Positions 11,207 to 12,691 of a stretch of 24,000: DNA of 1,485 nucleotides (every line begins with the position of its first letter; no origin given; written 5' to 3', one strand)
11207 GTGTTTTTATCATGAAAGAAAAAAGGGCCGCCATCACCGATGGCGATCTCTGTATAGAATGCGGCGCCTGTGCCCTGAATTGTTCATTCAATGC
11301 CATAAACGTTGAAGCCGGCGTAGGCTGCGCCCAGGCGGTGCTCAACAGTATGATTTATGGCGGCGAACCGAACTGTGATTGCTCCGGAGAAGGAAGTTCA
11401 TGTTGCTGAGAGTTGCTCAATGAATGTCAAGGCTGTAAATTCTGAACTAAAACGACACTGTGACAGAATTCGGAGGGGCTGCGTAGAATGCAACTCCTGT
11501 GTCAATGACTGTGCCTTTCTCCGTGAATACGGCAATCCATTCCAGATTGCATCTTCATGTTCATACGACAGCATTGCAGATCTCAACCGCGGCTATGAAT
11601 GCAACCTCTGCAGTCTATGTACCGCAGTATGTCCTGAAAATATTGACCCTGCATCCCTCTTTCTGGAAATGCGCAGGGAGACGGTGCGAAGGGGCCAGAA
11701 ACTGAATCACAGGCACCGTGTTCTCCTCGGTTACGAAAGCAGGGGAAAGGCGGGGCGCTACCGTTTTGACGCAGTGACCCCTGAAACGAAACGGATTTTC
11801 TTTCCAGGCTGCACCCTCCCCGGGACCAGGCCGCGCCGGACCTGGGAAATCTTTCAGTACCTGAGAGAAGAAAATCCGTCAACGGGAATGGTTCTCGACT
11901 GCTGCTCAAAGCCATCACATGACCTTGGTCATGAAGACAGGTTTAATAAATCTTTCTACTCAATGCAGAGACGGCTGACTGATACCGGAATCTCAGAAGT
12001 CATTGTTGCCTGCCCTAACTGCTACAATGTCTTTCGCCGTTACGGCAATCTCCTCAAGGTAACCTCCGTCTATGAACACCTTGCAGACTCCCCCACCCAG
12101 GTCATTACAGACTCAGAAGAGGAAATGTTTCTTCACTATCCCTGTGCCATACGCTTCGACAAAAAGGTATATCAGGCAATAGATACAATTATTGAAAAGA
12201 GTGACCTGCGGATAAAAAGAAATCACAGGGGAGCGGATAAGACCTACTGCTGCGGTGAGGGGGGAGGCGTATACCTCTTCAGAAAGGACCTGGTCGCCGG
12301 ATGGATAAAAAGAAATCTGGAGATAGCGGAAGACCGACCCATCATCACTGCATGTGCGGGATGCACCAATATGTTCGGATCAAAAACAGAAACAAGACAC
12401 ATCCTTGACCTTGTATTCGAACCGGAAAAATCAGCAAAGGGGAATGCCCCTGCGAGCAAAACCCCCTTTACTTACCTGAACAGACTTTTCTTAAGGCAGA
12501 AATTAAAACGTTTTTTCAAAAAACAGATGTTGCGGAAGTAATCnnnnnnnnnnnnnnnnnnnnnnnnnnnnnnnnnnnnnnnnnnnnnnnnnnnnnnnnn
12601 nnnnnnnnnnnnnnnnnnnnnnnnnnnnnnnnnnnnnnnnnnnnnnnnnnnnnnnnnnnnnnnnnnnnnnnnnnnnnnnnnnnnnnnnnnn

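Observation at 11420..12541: Uncharacterised HdrD/GlpC-like CCG-domain Fe-S oxidoreductase as the fourth gene of the hgcAB operon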

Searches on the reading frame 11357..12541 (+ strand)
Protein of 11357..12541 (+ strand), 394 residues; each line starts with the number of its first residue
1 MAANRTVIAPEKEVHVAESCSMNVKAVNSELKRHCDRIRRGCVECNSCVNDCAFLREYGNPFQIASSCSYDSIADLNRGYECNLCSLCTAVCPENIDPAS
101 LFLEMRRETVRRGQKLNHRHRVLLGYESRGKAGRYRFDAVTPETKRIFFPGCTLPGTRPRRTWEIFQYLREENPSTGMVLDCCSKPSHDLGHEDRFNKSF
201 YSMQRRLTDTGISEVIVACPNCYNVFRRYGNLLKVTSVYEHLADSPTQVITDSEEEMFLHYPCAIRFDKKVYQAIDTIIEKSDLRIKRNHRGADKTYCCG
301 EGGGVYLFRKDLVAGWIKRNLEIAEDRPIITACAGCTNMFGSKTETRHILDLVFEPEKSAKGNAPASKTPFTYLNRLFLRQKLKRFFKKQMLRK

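Call 3: search_protein_families(library=pfam, proteins=[window:11357-12541:+], max_evalue=0.01)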
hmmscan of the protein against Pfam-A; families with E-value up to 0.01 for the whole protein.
window:11357-12541:+ (394 aa): 4 families
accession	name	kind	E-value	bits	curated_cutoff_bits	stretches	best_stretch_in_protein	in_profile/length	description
PF02754.22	CCG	-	5.9e-13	49.2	20.6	2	259-340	3-84/85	Cysteine-rich domain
PF13183.11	Fer4_8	-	4.2e-06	27.6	27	1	41-96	4-68/68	4Fe-4S dicluster domain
PF13534.11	Fer4_17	-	5.2e-05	24.1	22.2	1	42-97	2-61/61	4Fe-4S dicluster domain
PF13187.11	Fer4_9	-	0.0044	17.4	27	1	42-95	2-50/52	4Fe-4S dicluster domain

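Call 4: search_protein_families(library=ncbifam, proteins=[window:11357-12541:+], max_evalue=0.01)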
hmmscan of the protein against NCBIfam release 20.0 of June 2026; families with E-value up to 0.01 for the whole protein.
window:11357-12541:+ (394 aa): 9 families
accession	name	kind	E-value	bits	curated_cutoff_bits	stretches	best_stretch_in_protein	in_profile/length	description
NF045663.1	diclust_near_Sec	equivalog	1.8e-57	195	530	1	6-390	278-664/759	pyridine nucleotide-disulfide oxidoreductase/dicluster-binding protein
NF004898.0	PRK06259.1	equivalog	1.1e-11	44.1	385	1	31-336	123-459/488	fumarate reductase (CoM/CoB) subunit TfrB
NF045670.1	quin_L_LdhH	equivalog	7e-09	34.5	800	1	141-337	464-682/706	L-lactate dehydrogenase (quinone) large subunit LdhH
TIGR00273.1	TIGR00273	equivalog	3.5e-08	32.8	444.8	1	41-138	294-402/432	LutB/LldF family L-lactate oxidation iron-sulfur protein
NF008369.0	PRK11168.1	equivalog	7.1e-06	25.1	278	0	143-309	166-343/401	anaerobic glycerol-3-phosphate dehydrogenase subunit C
NF008434.0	PRK11274.1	equivalog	1e-05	24.7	333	1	249-353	296-403/409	glycolate oxidase subunit GlcF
NF045724.1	ferredox_TmcB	equivalog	0.00085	18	735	0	80-109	99-128/430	electron transfer complex ferredoxin TmcB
NF009226.0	PRK12576.1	equivalog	0.00088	18.7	344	1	79-110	207-238/317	succinate dehydrogenase/fumarate reductase iron-sulfur subunit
TIGR03288.1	CoB_CoM_SS_B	equivalog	0.0027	17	345.15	0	290-351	32-92/290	CoB--CoM heterodisulfide reductase subunit B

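Call 9: find_homologous_proteins(query=window:11420-12541:+, max_evalue=0.00001)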
Query window:11420-12541:+ (373 aa): 1759 proteins with E <= 0.00001 among 2757 candidates; the best 120 are listed.
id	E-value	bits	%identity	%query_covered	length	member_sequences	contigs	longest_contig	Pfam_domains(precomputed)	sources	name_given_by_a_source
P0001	4.6e-194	663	100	75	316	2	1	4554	PF02754.22,PF13183.12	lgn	-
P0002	2.7e-105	371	46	95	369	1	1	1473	PF13534.12,PF02754.22,PF13183.12,PF13187.12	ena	-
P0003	9.5e-105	369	47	98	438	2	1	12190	PF13534.12,PF02754.22,PF13183.12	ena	-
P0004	4.1e-102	360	45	99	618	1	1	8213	PF09335.17,PF12838.13,PF13534.12,PF02754.22,PF13183.12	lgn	-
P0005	4.3e-101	357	46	98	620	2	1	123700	PF09335.17,PF12838.13,PF13534.12,PF02754.22,PF13183.12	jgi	jgi:uncharacterized membrane protein YdjX (TVP38/TMEM64 family)/Fe-S oxidoreductase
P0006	1.7e-100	355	44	98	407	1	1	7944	PF13534.12,PF02754.22,PF13183.12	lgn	-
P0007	2.0e-100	355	44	97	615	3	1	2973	PF09335.17,PF12838.13,PF13534.12,PF02754.22,PF13183.12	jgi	jgi:uncharacterized membrane protein YdjX (TVP38/TMEM64 family)/Fe-S oxidoreductase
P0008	3.7e-100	354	45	99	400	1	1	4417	PF13534.12,PF02754.22,PF13183.12,PF13187.12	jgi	jgi:Fe-S oxidoreductase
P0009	5.1e-100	353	43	99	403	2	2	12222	PF13534.12,PF02754.22,PF13183.12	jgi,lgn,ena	-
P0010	7.3e-100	353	46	99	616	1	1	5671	PF09335.17,PF13534.12,PF02754.22,PF13183.12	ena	-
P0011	1.5e-99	352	45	98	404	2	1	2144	PF13534.12,PF02754.22,PF13183.12,PF13187.12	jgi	jgi:Fe-S oxidoreductase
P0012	3.9e-99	350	45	96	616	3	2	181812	PF09335.17,PF13534.12,PF02754.22,PF13183.12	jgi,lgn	-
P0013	4.3e-99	350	43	95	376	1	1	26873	PF13534.12,PF02754.22,PF13183.12,PF13187.12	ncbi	-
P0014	4.9e-99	350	45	98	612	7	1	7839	PF09335.17,PF12838.13,PF13534.12,PF02754.22,PF13183.12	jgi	jgi:uncharacterized membrane protein YdjX (TVP38/TMEM64 family)/Fe-S oxidoreductase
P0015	6.3e-99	350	44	99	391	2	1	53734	PF13534.12,PF02754.22,PF13183.12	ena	-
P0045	2.4e-97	345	44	99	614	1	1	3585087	PF09335.17,PF13534.12,PF02754.22,PF13183.12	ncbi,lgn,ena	-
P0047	3.6e-97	344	43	99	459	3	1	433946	PF13534.12,PF02754.22,PF13183.12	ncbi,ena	-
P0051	4.6e-97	344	41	100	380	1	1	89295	PF13534.12,PF02754.22,PF13183.12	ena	-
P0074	2.5e-96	341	41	93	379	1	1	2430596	PF13534.12,PF02754.22,PF13183.12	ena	-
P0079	4.4e-96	340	42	99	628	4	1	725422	PF09335.17,PF13534.12,PF02754.22,PF13183.12,PF13187.12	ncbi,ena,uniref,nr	ncbi:VTT domain-containing protein [uncultured Desulfuromonas sp.]|uniref:VTT domain-containing prot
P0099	1.0e-95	339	41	93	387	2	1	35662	PF13534.12,PF02754.22,PF13183.12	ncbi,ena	-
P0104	2.1e-95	338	44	94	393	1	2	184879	PF13534.12,PF02754.22,PF13183.12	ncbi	ncbi:MAG: (Fe-S)-binding protein [Pseudomonadota bacterium]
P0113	4.2e-95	337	43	97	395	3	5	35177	PF12838.13,PF13534.12,PF02754.22,PF13183.12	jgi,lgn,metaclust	jgi:Fe-S oxidoreductase|metaclust:\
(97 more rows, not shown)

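Call 14: find_encoding_contigs(protein=P0003, flank=6000, max_places=3)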
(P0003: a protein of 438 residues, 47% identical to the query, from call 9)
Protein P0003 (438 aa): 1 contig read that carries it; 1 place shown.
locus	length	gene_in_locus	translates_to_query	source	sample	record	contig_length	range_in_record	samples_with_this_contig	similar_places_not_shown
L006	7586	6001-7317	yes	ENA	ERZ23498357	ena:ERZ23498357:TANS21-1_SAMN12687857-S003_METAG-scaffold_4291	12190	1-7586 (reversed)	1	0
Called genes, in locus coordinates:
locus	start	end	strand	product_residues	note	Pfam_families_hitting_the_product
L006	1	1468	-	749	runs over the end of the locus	PF14827:dCache_3, PF00512:HisKA, PF02518:HATPase_c, PF00072:Response_reg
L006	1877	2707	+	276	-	PF12849:PBP_like_2, PF13531:SBP_bac_11 (faint), PF12727:PBP_like (weak)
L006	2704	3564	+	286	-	PF00528:BPD_transp_1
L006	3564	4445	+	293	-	PF00528:BPD_transp_1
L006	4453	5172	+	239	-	PF00005:ABC_tran, PF02463:SMC_N (faint), PF13304:AAA_21 (faint)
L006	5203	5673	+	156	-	-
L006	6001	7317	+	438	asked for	PF13183:Fer4_8, PF13534:Fer4_17, PF02754:CCG (faint)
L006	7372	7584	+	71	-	?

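Call 15: find_encoding_contigs(protein=P0013, flank=6000, max_places=3)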
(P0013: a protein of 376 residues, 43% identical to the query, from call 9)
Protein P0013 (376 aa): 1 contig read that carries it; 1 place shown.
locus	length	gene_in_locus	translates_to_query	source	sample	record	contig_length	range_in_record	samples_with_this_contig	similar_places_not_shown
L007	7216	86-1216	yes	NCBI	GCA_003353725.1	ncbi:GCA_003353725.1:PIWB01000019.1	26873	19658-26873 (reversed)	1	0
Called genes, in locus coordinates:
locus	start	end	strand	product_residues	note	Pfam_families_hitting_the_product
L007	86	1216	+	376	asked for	PF13183:Fer4_8, PF13187:Fer4_9 (weak), PF13534:Fer4_17 (weak), PF02754:CCG (faint)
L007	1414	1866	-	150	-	PF01797:Y1_Tnp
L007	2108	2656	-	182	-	PF00581:Rhodanese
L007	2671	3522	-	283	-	PF01694:Rhomboid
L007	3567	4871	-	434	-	PF01964:ThiC_Rad_SAM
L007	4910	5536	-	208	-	PF02581:TMP-TENI, PF03060:NMO (faint)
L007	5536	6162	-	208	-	PF00899:ThiF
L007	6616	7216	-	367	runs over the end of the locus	PF04055:Radical_SAM, PF06968:BATS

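Call 16: find_encoding_contigs(protein=P0015, flank=6000, max_places=3)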
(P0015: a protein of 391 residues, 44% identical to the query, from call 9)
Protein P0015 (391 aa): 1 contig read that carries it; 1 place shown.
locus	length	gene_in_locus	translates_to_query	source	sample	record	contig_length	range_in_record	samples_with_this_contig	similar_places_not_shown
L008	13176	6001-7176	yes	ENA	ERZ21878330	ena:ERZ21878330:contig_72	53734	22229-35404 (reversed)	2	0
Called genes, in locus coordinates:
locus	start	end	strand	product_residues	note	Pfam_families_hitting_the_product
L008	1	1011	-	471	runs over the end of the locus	PF00072:Response_reg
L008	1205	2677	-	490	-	PF00512:HisKA, PF02518:HATPase_c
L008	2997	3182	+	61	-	-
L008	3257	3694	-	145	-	PF07238:PilZ (weak)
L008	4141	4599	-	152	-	PF00072:Response_reg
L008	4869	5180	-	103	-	-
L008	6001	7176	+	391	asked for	PF02754:CCG (faint), PF13183:Fer4_8, PF13534:Fer4_17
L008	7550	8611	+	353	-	PF01764:Lipase_3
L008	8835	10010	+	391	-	PF01066:CDP-OH_P_transf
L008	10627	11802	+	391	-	PF01658:Inos-1-P_synth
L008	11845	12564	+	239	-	PF00702:Hydrolase, PF13419:HAD_2, PF13242:Hydrolase_like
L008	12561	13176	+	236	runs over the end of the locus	PF12804:NTP_transf_3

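Call 25: find_encoding_contigs(protein=P0001, flank=5000, max_places=3)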
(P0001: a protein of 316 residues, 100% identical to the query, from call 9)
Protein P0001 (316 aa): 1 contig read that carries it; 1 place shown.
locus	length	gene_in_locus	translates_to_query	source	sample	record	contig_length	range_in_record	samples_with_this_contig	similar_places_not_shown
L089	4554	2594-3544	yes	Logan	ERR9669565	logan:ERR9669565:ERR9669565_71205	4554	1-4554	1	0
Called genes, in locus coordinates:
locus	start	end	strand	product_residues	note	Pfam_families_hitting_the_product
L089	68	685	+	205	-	PF00072:Response_reg, PF04397:LytTR (weak)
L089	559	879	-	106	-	-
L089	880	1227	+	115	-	PF01022:HTH_5, PF12840:HTH_20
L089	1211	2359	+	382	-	PF03599:CdhD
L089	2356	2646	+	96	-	PF12838:Fer4_7 (weak), PF13183:Fer4_8 (faint), PF14697:Fer4_21 (faint), PF12797:Fer4_2 (weak), PF12837:Fer4_6, PF13237:Fer4_10, PF00037:Fer4, PF13187:Fer4_9, +3 more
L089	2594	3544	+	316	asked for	PF13183:Fer4_8 (weak), PF02754:CCG (faint)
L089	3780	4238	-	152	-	PF01451:LMWPc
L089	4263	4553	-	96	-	?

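Call 26: find_encoding_contigs(protein=P0074, flank=6000, max_places=2)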
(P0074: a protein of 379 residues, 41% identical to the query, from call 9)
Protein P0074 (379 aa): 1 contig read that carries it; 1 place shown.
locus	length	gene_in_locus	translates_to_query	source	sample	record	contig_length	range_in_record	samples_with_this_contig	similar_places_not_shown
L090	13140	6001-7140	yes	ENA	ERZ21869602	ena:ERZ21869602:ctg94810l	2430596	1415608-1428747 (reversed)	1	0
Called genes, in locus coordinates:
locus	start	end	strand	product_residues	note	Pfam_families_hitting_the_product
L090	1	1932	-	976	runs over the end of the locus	PF00581:Rhodanese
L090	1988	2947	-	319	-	PF00581:Rhodanese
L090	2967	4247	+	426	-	-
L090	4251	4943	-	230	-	PF00535:Glycos_transf_2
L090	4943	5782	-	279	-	-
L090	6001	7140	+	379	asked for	PF13183:Fer4_8, PF13534:Fer4_17, PF02754:CCG (weak)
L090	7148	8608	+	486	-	PF13506:Glyco_transf_21, PF00535:Glycos_transf_2, PF13641:Glyco_tranf_2_3, PF13632:Glyco_trans_2_3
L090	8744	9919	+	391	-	PF00155:Aminotran_1_2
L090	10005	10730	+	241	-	PF04338:DUF481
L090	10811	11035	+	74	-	-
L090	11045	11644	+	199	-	PF09997:DUF2238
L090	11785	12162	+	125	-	-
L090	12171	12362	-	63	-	-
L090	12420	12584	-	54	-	-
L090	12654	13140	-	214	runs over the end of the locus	PF07022:Phage_CI_repr (weak), PF00717:Peptidase_S24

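Call 27: find_encoding_contigs(protein=P0047, flank=6000, max_places=2)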
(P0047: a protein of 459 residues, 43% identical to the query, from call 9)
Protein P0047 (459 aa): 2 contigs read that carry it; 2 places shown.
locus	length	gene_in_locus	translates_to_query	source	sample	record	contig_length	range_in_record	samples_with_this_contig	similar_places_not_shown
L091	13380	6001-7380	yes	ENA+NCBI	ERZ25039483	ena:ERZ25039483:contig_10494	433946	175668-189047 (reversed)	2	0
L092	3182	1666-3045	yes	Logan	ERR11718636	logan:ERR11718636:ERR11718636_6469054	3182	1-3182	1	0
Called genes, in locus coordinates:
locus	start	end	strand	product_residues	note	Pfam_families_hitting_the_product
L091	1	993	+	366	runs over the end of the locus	PF01758:SBF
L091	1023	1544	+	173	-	PF04060:FeS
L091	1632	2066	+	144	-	PF01451:LMWPc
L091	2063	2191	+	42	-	-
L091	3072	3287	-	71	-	PF07610:DUF1573 (faint)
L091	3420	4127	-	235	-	PF02683:DsbD_TM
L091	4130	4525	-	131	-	PF00085:Thioredoxin, PF13098:Thioredoxin_2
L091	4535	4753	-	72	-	PF08859:DGC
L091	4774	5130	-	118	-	PF03773:ArsP_1 (weak)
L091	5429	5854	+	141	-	PF00581:Rhodanese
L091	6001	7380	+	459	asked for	PF13183:Fer4_8, PF13534:Fer4_17 (weak), PF02754:CCG (weak)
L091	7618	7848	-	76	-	PF13192:Thioredoxin_3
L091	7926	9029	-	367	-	PF03773:ArsP_1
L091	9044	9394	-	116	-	PF01047:MarR (weak), PF12840:HTH_20, PF01022:HTH_5, PF01978:TrmB (weak)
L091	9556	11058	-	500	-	PF02541:Ppx-GppA, PF21447:Ppx-GppA_III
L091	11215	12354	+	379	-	PF01306:LacY_symp (weak), PF07690:MFS_1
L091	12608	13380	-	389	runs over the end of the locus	-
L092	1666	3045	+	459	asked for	PF13183:Fer4_8, PF13534:Fer4_17 (weak), PF02754:CCG (weak)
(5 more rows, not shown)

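Call 28: find_encoding_contigs(protein=P0045, flank=6000, max_places=2)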
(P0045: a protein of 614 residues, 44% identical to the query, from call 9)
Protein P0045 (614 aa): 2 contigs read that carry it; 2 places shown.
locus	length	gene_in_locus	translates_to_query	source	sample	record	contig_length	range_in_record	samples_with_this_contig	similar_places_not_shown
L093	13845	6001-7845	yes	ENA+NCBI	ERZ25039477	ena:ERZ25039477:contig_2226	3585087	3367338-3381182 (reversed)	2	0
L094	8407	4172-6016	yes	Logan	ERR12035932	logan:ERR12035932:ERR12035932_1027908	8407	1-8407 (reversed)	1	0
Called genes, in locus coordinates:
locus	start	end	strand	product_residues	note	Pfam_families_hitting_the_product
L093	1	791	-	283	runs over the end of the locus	-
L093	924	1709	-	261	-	PF21842:DUF6901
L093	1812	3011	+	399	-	PF01969:Ni_insertion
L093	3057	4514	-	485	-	PF00089:Trypsin, PF13365:Trypsin_2, PF00595:PDZ, PF13180:PDZ_2, PF17820:PDZ_6, PF13180:PDZ_2 (weak), PF00595:PDZ (weak)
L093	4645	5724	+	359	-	PF01926:MMR_HSR1, PF02421:FeoB_N (weak), PF06071:YchF-GTPase_C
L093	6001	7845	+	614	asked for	PF13183:Fer4_8, PF13534:Fer4_17 (weak), PF02754:CCG (faint), PF09335:VTT_dom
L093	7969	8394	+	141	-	PF21157:DksA_N, PF01258:zf-dskA_traR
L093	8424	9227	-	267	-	PF00528:BPD_transp_1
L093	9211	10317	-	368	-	PF19300:BPD_transp_1_N, PF00528:BPD_transp_1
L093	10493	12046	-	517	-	PF00496:SBP_bac_5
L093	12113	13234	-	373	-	PF18854:baeRF_family10, PF18845:baeRF_family3, PF18859:acVLRF1 (weak), PF03465:eRF1_3 (weak)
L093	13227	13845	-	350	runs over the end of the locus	PF01594:AI-2E_transport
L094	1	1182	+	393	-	?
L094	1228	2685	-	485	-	PF00089:Trypsin, PF13365:Trypsin_2, PF00595:PDZ, PF13180:PDZ_2, PF17820:PDZ_6, PF13180:PDZ_2 (weak), PF00595:PDZ (weak)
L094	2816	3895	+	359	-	PF01926:MMR_HSR1, PF02421:FeoB_N (weak), PF06071:YchF-GTPase_C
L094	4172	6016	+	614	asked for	PF13183:Fer4_8, PF13534:Fer4_17 (weak), PF02754:CCG (faint), PF09335:VTT_dom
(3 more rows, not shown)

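Call 36: search_dna_similar(query=window:11420-12541:+, collection=plasmids, mode=protein, max_evalue=1e-10, max_rows=20)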
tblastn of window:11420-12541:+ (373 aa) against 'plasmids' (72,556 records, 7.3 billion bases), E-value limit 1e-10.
Records with a match: 5; places in all: 5; records where one place covers at least 80% of the query: 5.
Best place of each record, by identity: <60% 5.
By first word of the organism name: Cetobacterium 2; Ilyobacter 1; Acetoanaerobium 1; Clostridium 1.
By predicted mobility (MOB-suite, as given by PLSDB): non-mobilizable 4; mobilizable 1.
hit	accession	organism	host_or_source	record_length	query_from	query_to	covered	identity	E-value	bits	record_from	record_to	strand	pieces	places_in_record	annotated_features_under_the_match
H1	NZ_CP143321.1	Cetobacterium somerae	intestine of Yellow Catfish,pure culture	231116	23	333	83%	29.8%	4e-36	147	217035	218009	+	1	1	FAD-dependent oxidoreductase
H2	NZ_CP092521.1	Cetobacterium somerae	Danio rerio,tissue sample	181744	23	333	83%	29.5%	6e-36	146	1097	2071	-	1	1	FAD-dependent oxidoreductase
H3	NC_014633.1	Ilyobacter polytropus DSM 2926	marine mud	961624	24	333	83%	28.6%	1e-32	137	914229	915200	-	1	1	FAD-dependent oxidoreductase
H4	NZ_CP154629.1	Acetoanaerobium noterae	cell culture,Sludge of a digestion ...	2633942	19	333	84%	25.8%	2e-33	139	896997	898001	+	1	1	none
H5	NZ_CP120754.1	Clostridium perfringens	Hospital wastewater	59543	9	333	87%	22.9%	1e-19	98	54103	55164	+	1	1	FAD-dependent oxidoreductase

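Call 37: get_annotated_region(hit=H3, flank=7000)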
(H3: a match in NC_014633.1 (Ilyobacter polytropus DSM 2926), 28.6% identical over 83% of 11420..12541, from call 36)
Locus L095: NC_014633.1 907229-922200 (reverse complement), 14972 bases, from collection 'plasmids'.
description: Ilyobacter polytropus DSM 2926 plasmid pILYOP01, complete sequence
organism: Ilyobacter polytropus DSM 2926 (NCBI taxid 572544)
taxonomy: Bacteria; Fusobacteriota; Fusobacteriia; Fusobacteriales; Fusobacteriaceae; Ilyobacter; Ilyobacter polytropus; Ilyobacter polytropus DSM 2926
host: -; source: marine mud; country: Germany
typing (MOB-suite, as given by PLSDB): non-mobilizable; replicon rep_cluster_99
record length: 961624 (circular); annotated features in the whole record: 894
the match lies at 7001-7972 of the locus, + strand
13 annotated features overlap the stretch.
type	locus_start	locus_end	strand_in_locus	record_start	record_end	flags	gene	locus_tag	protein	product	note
CDS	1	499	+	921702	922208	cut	-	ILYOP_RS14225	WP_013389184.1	hypothetical protein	-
CDS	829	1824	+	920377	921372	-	add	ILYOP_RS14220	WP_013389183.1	adenosine deaminase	GO:0043101 - purine-containing compound salvage [Evidence IEA]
CDS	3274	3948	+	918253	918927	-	-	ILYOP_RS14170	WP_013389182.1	TVP38/TMEM64 family protein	-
CDS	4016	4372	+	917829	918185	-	-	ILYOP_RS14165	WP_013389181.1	rhodanese-like domain-containing protein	-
CDS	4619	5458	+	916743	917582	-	-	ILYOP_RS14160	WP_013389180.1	rhodanese-like domain-containing protein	-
CDS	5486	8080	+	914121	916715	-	-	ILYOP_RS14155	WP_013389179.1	FAD-dependent oxidoreductase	-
CDS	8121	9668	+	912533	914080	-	-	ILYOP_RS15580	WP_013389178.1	rhodanese-like domain-containing protein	-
CDS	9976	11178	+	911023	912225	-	-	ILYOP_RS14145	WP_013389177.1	ABC transporter substrate-binding protein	-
CDS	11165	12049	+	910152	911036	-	-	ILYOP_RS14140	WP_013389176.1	ABC transporter permease subunit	GO:0055085 - transmembrane transport [Evidence IEA]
CDS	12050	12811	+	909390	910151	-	-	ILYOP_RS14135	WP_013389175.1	ABC transporter permease subunit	GO:0055085 - transmembrane transport [Evidence IEA]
CDS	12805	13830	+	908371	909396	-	-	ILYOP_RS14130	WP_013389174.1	ABC transporter ATP-binding protein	-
CDS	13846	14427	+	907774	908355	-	-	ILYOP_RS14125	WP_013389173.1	CDP-alcohol phosphatidyltransferase family protein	GO:0008654 - phospholipid biosynthetic process [Evidence IEA]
CDS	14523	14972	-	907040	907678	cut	-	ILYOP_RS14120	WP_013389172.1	pyridoxal 5'-phosphate synthase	GO:0008615 - pyridoxine biosynthetic process [Evidence IEA]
